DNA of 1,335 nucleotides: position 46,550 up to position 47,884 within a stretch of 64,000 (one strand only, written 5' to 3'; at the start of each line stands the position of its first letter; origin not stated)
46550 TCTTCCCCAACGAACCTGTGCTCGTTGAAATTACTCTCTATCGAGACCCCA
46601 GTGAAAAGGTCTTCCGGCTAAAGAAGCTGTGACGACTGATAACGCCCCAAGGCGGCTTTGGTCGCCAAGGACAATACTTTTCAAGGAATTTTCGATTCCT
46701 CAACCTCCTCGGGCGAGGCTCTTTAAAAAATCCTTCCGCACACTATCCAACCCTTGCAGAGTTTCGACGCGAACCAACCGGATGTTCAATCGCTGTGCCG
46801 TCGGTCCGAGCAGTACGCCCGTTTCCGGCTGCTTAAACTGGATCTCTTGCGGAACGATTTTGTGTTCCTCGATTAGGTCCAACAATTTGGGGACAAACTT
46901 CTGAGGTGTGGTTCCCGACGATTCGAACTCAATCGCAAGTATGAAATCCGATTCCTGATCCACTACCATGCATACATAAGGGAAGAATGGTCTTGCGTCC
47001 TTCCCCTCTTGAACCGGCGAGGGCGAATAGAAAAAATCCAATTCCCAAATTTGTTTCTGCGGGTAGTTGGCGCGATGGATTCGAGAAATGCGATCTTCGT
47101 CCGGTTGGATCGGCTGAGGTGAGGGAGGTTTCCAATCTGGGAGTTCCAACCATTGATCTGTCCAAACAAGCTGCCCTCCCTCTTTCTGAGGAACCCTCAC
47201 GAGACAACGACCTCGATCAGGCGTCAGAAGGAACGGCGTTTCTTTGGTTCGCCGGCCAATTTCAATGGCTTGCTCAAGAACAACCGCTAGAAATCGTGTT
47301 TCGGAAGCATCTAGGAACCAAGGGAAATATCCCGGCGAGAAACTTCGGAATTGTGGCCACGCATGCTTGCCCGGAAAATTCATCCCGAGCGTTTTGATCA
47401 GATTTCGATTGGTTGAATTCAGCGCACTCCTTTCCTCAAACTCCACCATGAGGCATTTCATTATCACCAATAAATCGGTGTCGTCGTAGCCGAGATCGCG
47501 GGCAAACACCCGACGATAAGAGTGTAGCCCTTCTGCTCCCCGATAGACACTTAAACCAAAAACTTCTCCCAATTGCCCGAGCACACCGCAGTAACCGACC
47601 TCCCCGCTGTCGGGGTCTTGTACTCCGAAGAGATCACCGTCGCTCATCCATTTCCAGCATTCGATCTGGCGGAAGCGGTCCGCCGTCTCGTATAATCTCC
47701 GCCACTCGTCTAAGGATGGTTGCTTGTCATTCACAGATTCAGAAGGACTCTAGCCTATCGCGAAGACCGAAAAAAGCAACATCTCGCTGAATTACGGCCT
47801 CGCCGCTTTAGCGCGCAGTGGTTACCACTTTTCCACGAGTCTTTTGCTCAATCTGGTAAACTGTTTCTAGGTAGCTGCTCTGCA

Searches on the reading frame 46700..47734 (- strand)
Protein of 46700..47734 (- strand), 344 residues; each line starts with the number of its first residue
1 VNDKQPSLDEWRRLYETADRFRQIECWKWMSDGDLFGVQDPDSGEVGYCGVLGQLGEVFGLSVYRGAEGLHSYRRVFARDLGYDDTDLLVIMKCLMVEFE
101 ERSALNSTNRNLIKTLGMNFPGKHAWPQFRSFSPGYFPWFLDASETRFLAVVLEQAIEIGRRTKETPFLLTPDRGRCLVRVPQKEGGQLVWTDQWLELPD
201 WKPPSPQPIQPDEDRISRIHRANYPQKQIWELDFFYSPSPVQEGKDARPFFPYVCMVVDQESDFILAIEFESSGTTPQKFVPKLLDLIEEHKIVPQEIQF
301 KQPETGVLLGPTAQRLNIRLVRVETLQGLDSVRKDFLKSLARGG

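Call 31: search_protein_families(library=pfam, proteins=[window:46700-47734:-], max_evalue=0.001)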
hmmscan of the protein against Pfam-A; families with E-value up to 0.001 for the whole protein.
window:46700-47734:- (344 aa): 3 families
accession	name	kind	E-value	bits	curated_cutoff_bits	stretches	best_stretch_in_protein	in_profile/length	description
PF23988.1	DUF7309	-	3.6e-57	192.9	27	1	11-180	1-170/170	Domain of unknown function (DUF7309)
PF22007.2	DUF6930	-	5.2e-30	104.6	27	1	216-336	2-122/123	Domain of unknown function (DUF6930)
PF06485.17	Tab2-like_N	-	0.00054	20.4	25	1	229-323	1-90/103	RNA-binding protein Tab2/Atab2 N terminal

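Call 63: find_encoding_contigs(protein=window:46700-47734:-, flank=10000, max_places=4)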
Protein window:46700-47734:- (344 aa): 1 contig read that carries it; 1 place shown.
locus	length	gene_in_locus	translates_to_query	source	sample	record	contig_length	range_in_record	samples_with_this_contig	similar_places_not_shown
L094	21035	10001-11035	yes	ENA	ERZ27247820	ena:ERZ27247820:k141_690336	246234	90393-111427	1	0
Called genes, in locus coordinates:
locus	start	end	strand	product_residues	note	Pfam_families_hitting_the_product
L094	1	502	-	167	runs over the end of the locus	-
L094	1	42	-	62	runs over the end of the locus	-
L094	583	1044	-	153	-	PF04002:RadC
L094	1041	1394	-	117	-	-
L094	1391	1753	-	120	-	PF00436:SSB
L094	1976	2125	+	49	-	-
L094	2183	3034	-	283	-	PF01564:Spermine_synth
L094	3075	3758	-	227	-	PF13489:Methyltransf_23, PF13649:Methyltransf_25 (faint), PF02353:CMAS (weak)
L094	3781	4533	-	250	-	-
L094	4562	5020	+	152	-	-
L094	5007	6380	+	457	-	PF01935:DUF87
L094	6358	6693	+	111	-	-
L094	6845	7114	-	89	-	-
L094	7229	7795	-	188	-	PF07929:PRiA4_ORF3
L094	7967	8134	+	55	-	-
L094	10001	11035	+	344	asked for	PF23988:DUF7309, PF22007:DUF6930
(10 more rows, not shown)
